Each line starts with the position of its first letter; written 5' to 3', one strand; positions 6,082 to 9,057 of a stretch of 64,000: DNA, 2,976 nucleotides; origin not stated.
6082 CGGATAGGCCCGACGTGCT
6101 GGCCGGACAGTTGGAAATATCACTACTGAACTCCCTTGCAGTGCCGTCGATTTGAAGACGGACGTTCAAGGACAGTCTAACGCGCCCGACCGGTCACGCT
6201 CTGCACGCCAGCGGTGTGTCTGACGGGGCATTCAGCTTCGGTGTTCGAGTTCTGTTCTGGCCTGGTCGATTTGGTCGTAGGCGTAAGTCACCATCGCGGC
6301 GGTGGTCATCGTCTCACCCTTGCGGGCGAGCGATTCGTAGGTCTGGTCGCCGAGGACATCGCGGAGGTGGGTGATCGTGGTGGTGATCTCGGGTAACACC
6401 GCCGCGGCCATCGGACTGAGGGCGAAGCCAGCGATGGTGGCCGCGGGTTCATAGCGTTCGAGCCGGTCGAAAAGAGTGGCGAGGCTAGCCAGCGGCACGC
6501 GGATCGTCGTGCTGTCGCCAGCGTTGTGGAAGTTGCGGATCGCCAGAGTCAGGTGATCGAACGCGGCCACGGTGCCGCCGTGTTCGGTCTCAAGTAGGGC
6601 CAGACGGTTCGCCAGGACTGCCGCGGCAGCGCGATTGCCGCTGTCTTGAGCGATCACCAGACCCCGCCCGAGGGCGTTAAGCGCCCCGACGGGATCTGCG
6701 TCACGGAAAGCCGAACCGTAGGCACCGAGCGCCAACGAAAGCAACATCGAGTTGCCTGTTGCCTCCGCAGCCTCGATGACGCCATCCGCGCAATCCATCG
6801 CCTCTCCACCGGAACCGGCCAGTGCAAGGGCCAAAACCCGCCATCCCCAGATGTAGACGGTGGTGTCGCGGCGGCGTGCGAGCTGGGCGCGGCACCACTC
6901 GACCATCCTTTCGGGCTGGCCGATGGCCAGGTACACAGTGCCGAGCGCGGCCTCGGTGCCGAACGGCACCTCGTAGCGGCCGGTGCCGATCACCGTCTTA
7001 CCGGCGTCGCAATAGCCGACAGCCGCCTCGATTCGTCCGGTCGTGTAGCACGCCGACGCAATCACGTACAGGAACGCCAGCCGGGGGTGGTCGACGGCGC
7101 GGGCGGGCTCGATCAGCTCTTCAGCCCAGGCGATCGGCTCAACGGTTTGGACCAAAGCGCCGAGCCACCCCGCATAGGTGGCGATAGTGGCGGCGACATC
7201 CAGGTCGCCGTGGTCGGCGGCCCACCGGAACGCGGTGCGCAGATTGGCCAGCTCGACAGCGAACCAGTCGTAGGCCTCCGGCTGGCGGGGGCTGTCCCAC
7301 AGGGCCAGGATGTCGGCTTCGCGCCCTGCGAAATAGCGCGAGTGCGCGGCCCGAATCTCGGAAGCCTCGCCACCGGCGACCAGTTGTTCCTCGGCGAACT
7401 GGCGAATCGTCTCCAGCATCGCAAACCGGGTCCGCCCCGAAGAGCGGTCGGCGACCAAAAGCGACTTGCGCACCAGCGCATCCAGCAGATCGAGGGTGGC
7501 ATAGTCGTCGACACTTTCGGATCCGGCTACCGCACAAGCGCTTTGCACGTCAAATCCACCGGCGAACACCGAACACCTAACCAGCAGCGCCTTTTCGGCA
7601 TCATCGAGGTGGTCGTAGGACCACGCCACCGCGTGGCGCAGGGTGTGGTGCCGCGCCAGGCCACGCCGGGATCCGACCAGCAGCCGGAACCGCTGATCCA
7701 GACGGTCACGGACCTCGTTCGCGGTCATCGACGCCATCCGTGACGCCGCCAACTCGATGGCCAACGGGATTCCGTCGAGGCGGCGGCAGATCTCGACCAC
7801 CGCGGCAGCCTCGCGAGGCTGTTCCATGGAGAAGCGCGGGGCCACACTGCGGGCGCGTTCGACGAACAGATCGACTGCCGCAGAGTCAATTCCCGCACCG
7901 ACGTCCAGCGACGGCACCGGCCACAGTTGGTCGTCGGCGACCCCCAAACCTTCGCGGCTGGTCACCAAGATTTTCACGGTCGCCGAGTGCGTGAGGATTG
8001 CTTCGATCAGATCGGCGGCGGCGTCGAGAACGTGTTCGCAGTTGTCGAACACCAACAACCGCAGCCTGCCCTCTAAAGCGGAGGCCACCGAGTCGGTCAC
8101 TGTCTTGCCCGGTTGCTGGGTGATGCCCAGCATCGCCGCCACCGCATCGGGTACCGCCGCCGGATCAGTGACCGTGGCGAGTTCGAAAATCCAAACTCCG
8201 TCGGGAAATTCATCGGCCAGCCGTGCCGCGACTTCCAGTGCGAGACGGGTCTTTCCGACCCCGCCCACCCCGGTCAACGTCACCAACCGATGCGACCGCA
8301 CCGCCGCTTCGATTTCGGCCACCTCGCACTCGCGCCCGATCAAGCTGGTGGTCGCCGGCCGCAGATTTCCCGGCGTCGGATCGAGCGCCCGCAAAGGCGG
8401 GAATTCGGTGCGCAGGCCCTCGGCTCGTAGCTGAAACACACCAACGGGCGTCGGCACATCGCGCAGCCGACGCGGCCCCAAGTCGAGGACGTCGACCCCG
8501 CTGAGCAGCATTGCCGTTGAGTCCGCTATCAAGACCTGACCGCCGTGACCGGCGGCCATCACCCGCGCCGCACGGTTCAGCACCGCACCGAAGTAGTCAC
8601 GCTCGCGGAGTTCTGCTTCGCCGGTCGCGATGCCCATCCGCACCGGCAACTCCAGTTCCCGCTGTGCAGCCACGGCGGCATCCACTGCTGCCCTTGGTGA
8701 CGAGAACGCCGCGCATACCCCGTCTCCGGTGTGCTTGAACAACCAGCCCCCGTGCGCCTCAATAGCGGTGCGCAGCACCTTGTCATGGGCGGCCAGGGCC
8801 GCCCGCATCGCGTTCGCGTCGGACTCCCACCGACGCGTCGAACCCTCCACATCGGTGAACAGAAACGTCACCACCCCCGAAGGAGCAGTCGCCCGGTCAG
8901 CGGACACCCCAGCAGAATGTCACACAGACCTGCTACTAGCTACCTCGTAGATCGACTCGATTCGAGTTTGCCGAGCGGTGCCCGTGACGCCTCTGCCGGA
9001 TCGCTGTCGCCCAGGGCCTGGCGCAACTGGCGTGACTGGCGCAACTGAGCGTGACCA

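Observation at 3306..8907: Co-directional two-cyclase cassette (cyclase-STAND-TPR, two orphan ORFs, membrane HAMP-cyclase) inside mobile-element-flanked DNA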

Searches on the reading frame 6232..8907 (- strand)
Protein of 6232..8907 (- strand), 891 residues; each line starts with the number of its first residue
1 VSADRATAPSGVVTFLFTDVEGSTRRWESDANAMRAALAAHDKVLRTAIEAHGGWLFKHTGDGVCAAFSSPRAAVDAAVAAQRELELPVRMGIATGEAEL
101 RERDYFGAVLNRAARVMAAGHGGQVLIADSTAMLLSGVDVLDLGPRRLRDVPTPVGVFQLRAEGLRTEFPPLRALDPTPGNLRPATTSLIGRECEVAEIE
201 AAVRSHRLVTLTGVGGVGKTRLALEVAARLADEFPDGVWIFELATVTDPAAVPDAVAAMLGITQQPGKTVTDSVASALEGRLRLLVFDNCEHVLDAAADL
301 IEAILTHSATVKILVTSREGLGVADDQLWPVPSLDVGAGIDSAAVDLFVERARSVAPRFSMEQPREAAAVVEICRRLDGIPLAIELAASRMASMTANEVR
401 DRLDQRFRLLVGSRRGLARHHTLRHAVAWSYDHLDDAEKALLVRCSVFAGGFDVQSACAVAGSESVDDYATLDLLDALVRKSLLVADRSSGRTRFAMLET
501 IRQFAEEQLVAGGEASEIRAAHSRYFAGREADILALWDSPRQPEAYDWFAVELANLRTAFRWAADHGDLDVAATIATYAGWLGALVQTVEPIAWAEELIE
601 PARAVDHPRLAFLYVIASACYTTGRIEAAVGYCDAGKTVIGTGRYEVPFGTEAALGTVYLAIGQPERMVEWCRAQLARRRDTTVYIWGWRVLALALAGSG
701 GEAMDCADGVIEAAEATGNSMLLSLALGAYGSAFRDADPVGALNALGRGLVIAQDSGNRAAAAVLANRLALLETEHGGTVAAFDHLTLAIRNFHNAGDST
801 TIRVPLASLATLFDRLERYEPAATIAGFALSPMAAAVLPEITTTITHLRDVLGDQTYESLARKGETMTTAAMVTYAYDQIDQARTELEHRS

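Call 7: search_protein_families(library=pfam, proteins=[window:6232-8907:-], max_evalue=0.1)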
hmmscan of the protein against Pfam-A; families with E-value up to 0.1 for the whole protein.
window:6232-8907:- (891 aa): 11 families
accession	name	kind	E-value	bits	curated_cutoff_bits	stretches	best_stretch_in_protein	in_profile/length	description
PF00211.25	Guanylate_cyc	-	1.6e-08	34.8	21.9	1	10-136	6-156/183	Adenylate and Guanylate cyclase catalytic domain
PF00931.28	NB-ARC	-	3.3e-06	27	23.5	1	207-431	19-246/248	NB-ARC domain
PF13401.12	AAA_22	-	1.6e-05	25.6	27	1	205-304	4-104/130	AAA domain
PF13191.12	AAA_16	-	3.9e-05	24.6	32.6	1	189-241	2-55/167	AAA ATPase domain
PF25199.1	nSTAND_NTPase5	-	0.0037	17.5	34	1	202-319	37-134/145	Novel STAND NTPase 5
PF20720.3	nSTAND3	-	0.0041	17.3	27.2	1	200-233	11-44/155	Novel STAND NTPase 3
PF13481.12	AAA_25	-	0.019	15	27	1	204-232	31-59/195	AAA domain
PF13176.12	TPR_7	-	0.026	15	27.9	0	654-681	4-31/36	Tetratricopeptide repeat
PF20703.3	nSTAND1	-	0.032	14.3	27.1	0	190-306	17-146/379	Novel STAND NTPase 1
PF05729.18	NACHT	-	0.04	14.2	26.7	0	207-319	1-130/167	NACHT domain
PF01637.24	ATPase_2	-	0.063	13.5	33.2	0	191-244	3-58/225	ATPase domain predominantly from Archaea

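Call 8: search_protein_families(library=padloc, proteins=[window:6232-8907:-], max_evalue=0.1)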
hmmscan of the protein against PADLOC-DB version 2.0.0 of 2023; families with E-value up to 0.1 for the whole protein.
window:6232-8907:- (891 aa): 3 families
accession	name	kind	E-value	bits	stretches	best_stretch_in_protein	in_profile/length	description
PDLC02367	PycC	-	0.0015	16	1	13-82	44-114/226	-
PDLC00915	TRIP13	-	0.0024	15.3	1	203-240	60-97/302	TRIP13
PDLC04140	mad8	-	0.0043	14.6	1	198-366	19-125/314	mads_8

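Call 9: search_protein_families(library=ncbifam, proteins=[window:6232-8907:-], max_evalue=0.1)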
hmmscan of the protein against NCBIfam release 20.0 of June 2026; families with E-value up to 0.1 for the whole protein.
window:6232-8907:- (891 aa): 4 families
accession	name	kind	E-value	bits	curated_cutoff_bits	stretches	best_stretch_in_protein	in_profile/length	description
NF058673.1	LipAdnlyCyLipJMY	equivalog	7.9e-19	67.7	800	1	12-155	295-444/449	bifunctional lipase/adenylate cyclase LipJ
NF040586.1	FxSxx_TPR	equivalog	1.3e-13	50.3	300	1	185-547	4-365/830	FxSxx-COOH system tetratricopeptide repeat protein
NF053617.1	SARPRegAfsRStmc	equivalog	1.9e-12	46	1430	1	191-524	300-626/986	SARP-family global regulator AfsR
TIGR04291.1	arsen_driv_ArsA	equivalog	0.0011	17.7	650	1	202-252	316-361/565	arsenical pump-driving ATPase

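Call 31: find_homologous_proteins(query=window:6232-8907:-, max_evalue=1e-20)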
Query window:6232-8907:- (891 aa): 7998 proteins with E <= 1e-20 among 8000 candidates; the best 120 are listed.
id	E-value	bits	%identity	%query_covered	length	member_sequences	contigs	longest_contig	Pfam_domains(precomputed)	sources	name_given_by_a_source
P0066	0.0e+0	1947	100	100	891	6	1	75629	PF25872.1,PF13401.13,PF00211.26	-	-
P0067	0.0e+0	1618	84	99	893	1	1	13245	PF25872.1,PF13401.13,PF00211.26,PF13191.13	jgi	jgi:predicted ATPase/class 3 adenylate cyclase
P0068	0.0e+0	1614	85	99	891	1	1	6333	PF25872.1,PF13401.13,PF00211.26,PF13191.13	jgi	jgi:predicted ATPase/class 3 adenylate cyclase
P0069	0.0e+0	1612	85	99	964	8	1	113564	PF25872.1,PF00196.26,PF13401.13,PF00211.26,PF13191.13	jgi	jgi:predicted ATPase/class 3 adenylate cyclase/DNA-binding CsgD family transcriptional regulator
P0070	0.0e+0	1600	83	99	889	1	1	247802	PF25872.1,PF00211.26,PF13481.13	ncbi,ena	-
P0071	0.0e+0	1598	84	99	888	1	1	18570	PF25872.1,PF00211.26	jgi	-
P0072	0.0e+0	1597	83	98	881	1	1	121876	PF25872.1,PF13401.13,PF00211.26,PF13191.13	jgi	-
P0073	0.0e+0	1597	84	99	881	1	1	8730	PF25872.1,PF00211.26,PF13191.13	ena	-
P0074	0.0e+0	1597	84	99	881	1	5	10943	PF25872.1,PF00211.26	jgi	jgi:predicted ATPase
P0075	0.0e+0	1596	83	100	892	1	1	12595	PF25872.1,PF00211.26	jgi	jgi:predicted ATPase/class 3 adenylate cyclase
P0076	0.0e+0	1595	83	99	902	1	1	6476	PF25872.1,PF13401.13,PF00211.26,PF13191.13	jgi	jgi:predicted ATPase/class 3 adenylate cyclase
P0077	0.0e+0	1595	84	98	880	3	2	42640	PF25872.1,PF00211.26,PF13191.13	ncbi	-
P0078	0.0e+0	1595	83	98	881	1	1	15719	PF25872.1,PF13401.13,PF00211.26,PF13191.13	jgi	jgi:predicted ATPase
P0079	0.0e+0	1595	84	99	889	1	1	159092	PF25872.1,PF13401.13,PF00211.26,PF13191.13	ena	-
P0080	0.0e+0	1594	84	99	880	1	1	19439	PF25872.1,PF13401.13,PF00211.26,PF13191.13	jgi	jgi:predicted ATPase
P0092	0.0e+0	1587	83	99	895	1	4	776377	PF25872.1,PF00211.26,PF00931.29,PF13191.13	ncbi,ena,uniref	ncbi:ATP-binding protein [Mycobacterium sp.]|uniref:ATP-binding protein n=1 Tax=Mycobacterium sp. Ta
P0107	0.0e+0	1584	83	98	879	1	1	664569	PF25872.1,PF00211.26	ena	-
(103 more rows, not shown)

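Call 32: find_encoding_contigs(protein=P0070, flank=6000, max_places=2)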
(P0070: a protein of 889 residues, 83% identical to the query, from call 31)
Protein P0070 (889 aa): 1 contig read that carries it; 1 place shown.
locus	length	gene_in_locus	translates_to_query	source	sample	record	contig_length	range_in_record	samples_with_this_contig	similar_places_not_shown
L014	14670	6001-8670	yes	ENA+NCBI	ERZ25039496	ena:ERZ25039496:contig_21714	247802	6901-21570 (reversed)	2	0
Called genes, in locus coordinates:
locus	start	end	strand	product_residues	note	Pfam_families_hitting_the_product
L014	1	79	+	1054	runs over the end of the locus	PF00211:Guanylate_cyc, PF13191:AAA_16, PF13401:AAA_22 (faint)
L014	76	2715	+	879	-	PF00211:Guanylate_cyc (weak), PF13191:AAA_16 (weak), PF25872:HTH_77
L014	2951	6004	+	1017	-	PF00211:Guanylate_cyc, PF13191:AAA_16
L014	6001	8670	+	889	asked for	PF00211:Guanylate_cyc (weak), PF13481:AAA_25 (faint), PF25872:HTH_77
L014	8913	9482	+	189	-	PF00239:Resolvase, PF13309:HTH_22 (faint), PF13551:HTH_29 (faint), PF13565:HTH_32 (weak), PF02796:HTH_7, PF13384:HTH_23 (weak), PF08279:HTH_11 (weak)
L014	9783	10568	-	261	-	PF00561:Abhydrolase_1 (weak), PF12146:Hydrolase_4, PF12697:Abhydrolase_6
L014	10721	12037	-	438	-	PF00561:Abhydrolase_1 (faint), PF00211:Guanylate_cyc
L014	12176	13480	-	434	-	PF00561:Abhydrolase_1 (faint), PF00211:Guanylate_cyc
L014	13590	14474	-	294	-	PF02129:Peptidase_S15, PF05448:AXE1 (weak), PF12740:PETase (faint), PF20434:BD-FAE, PF12146:Hydrolase_4 (weak), PF00561:Abhydrolase_1, PF12697:Abhydrolase_6, PF00326:Peptidase_S9 (weak), +1 more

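Call 33: find_encoding_contigs(protein=P0092, flank=6000, max_places=3)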
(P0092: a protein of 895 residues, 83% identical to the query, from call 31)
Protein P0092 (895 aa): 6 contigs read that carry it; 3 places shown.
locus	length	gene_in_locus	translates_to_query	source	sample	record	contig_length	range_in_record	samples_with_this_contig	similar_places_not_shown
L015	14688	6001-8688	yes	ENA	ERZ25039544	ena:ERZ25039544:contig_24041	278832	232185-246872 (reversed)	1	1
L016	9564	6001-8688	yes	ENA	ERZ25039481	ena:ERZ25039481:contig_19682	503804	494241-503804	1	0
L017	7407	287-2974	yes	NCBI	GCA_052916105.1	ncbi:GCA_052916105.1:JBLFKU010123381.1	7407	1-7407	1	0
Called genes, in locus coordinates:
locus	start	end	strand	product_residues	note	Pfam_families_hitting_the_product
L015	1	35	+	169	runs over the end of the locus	-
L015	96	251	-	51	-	-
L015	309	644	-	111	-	-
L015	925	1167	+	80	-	-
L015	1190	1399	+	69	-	-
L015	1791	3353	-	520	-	PF00990:GGDEF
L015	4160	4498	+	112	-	-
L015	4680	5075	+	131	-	PF11964:SpoIIAA-like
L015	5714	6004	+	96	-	-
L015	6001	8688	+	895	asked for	PF00211:Guanylate_cyc (faint), PF00931:NB-ARC (faint), PF13191:AAA_16 (weak), PF25872:HTH_77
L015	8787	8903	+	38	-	-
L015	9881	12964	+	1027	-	PF13091:PLDc_2, PF00270:DEAD (weak), PF04851:ResIII, PF18766:SWI2_SNF2 (weak), PF00271:Helicase_C, PF11907:DUF3427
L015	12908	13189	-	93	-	PF00296:Bac_luciferase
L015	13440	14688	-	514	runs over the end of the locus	PF12697:Abhydrolase_6, PF00561:Abhydrolase_1, PF00211:Guanylate_cyc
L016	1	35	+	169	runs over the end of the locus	-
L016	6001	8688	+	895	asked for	PF00211:Guanylate_cyc (faint), PF00931:NB-ARC (faint), PF13191:AAA_16 (weak), PF25872:HTH_77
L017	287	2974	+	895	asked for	PF00211:Guanylate_cyc (faint), PF00931:NB-ARC (faint), PF13191:AAA_16 (weak), PF25872:HTH_77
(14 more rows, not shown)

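Call 34: find_encoding_contigs(protein=P0107, flank=6000, max_places=2)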
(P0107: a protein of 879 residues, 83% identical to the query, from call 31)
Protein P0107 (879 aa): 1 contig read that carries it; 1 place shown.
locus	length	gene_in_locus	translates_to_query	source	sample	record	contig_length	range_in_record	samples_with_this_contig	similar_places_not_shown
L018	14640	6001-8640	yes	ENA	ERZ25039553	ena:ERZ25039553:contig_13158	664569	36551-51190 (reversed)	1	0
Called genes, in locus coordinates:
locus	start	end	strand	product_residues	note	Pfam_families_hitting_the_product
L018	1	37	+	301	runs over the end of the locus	PF14361:RsbRD_N (weak), PF01740:STAS, PF13466:STAS_2 (weak)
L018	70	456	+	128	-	PF01740:STAS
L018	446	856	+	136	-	PF13581:HATPase_c_2, PF02518:HATPase_c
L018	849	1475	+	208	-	PF07228:SpoIIE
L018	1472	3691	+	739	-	PF08673:RsbU_N, PF00989:PAS, PF13188:PAS_8 (faint), PF08448:PAS_4 (faint), PF13426:PAS_9 (weak), PF07228:SpoIIE, PF13581:HATPase_c_2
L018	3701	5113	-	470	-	PF13810:DUF4185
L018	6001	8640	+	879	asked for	PF00211:Guanylate_cyc (faint), PF25872:HTH_77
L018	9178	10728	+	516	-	PF00501:AMP-binding, PF13193:AMP-binding_C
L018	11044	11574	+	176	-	PF00582:Usp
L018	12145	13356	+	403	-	PF16701:Ad_Cy_reg, PF00211:Guanylate_cyc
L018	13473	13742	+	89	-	PF13481:AAA_25 (weak), PF13191:AAA_16 (weak)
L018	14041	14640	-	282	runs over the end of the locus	PF04072:LCM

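Call 48: search_solved_structures(query=window:6232-8907:-, max_evalue=0.001, show_alignments=3)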
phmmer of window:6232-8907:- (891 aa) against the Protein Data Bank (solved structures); distinct sequences matched with E-value up to 0.001: 10.
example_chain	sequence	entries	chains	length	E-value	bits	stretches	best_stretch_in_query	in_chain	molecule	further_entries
1fx4_A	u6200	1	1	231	3.5e-20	75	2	60-165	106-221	RECEPTOR-TYPE ADENYLATE CYCLASE GRESAG 4.3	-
1fx2_A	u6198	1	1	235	6.1e-17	64.3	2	60-166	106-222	RECEPTOR-TYPE ADENYLATE CYCLASE GRESAG 4.1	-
4wp3_A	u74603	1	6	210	4.1e-13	51.6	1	7-141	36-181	Ma1120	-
4wp8_A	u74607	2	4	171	6.6e-12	47.6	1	12-141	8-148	Ma1120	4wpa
4wp9_A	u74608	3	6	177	6.9e-12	47.6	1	12-141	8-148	Ma1120 | Cyclase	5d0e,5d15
1ybt_A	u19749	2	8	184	7.8e-11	44.1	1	9-152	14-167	hydrolase, alpha/beta hydrolase fold family | lipJ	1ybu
5d0g_A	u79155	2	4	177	1.4e-09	39.9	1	12-141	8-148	Cyclase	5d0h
3mr7_A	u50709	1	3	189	2.8e-09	38.9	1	14-163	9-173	Adenylate/guanylate cyclase/hydrolase, alpha/beta fold family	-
1y10_A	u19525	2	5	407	1.2e-07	33.5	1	11-168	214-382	Hypothetical protein Rv1264/MT1302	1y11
1f48_A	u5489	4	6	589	0.00054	21.4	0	202-236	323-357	ARSENITE-TRANSLOCATING ATPASE | ARSENICAL PUMP-DRIVING ATPASE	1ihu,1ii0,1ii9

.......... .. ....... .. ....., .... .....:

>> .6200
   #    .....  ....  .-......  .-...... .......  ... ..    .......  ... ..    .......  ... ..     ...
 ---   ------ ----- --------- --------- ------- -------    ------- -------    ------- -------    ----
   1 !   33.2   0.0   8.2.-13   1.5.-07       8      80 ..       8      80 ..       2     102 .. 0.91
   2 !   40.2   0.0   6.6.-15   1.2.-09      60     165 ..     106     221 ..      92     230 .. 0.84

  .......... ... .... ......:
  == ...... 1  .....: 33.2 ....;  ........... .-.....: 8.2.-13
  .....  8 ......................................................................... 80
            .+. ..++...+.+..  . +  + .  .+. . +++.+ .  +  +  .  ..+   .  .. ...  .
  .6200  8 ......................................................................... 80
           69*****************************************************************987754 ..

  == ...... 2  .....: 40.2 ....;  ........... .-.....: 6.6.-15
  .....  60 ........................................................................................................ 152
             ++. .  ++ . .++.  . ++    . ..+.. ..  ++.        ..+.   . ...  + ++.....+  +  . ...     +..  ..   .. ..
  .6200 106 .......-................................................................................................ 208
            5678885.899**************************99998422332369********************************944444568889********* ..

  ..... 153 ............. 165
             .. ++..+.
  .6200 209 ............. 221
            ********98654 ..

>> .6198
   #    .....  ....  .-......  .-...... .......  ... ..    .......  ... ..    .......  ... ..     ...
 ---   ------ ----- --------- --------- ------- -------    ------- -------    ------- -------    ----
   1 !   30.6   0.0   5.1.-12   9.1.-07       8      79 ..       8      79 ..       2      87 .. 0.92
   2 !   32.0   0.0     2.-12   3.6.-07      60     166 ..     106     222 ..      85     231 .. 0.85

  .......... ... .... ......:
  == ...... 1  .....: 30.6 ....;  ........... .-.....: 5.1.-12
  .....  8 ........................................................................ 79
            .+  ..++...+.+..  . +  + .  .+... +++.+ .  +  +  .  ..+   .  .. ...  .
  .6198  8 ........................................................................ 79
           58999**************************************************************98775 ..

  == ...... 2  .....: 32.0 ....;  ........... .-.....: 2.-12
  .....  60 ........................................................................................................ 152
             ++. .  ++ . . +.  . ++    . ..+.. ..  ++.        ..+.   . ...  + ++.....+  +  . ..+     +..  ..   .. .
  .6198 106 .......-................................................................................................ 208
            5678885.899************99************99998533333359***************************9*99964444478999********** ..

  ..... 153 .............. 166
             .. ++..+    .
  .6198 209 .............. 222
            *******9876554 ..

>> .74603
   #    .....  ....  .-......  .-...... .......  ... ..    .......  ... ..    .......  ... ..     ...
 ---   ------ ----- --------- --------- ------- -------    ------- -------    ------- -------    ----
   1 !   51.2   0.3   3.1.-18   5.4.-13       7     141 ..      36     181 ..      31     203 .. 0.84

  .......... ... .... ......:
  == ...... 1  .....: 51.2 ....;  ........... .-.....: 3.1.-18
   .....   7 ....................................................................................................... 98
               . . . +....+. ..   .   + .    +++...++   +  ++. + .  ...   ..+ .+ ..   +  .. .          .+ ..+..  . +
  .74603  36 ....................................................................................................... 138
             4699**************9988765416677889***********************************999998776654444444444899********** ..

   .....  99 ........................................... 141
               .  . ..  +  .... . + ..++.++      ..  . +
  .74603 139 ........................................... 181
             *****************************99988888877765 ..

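Call 96: predict_structure(alignment_id=A5)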
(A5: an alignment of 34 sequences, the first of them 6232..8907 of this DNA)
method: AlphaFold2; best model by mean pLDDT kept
length: 891 residues; sequences in the alignment: 34
mean_pLDDT: 58.2   pTM: 0.40
mean pLDDT of the five models: 58.2, 57.7, 56.9, 54.9, 54.9
residues with pLDDT >= 90: 61; 70-90: 264; 50-70: 211; < 50: 355
segments of 3 or more residues with pLDDT < 50: 1-31, 58-62, 87-230, 316-336, 378-383, 402-430, 442-472, 474-548, 603-605
pLDDT, mean of each block of 10 residues (from residue 1): 27 35 36 56 73 59 51 62 56 30 30 31 26 27 33 31 28 27 25 39 33 29 46 52 59 70 77 77 57 68 72 51 38 48 69 70 75 59 54 55 39 30 42 55 39 31 39 47 35 34 40 38 36 32 44 62 67 67 56 71 55 77 73 80 61 75 80 74 72 77 79 80 84 82 89 81 87 83 91 71 89 93 92 73 92 93 83 90 80 37
secondary structure, 60 per line:
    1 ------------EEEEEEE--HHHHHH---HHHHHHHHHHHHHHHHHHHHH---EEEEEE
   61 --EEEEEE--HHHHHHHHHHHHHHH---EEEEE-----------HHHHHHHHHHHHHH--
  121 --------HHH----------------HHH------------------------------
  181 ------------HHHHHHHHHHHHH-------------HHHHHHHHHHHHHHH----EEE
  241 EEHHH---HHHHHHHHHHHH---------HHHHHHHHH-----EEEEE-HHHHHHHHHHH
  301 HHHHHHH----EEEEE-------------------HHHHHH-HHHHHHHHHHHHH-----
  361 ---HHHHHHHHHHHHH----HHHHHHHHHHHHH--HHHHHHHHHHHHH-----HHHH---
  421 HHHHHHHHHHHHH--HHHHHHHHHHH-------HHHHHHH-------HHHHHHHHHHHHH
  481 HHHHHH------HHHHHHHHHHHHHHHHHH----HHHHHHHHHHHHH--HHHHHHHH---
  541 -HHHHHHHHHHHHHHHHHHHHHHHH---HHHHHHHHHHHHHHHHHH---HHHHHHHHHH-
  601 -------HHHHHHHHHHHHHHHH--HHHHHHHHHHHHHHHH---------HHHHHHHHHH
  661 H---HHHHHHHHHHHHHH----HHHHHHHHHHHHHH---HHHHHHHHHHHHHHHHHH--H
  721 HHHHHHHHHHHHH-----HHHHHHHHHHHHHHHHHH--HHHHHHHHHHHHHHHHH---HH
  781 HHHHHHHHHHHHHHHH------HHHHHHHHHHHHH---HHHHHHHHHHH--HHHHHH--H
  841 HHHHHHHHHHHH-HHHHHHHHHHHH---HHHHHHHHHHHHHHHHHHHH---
elements in order (helices of 4 or more, strands of 3 or more residues): E13-19 H22-27 H31-51 E55-60 E63-68 H71-85 E89-93 H105-118 H193-205 H219-233 E238-242 H249-260 H270-278 E284-288 H290-307 E312-316 H336-341 H343-355 H364-376 H381-393 H396-408 H414-417 H421-433 H436-446 H454-460 H468-486 H493-510 H515-527 H530-537 H542-565 H569-586 H590-599 H608-623 H626-641 H651-661 H665-678 H683-696 H700-717 H720-733 H739-756 H759-775 H779-796 H803-815 H819-829 H832-837 H840-852 H854-865 H869-888
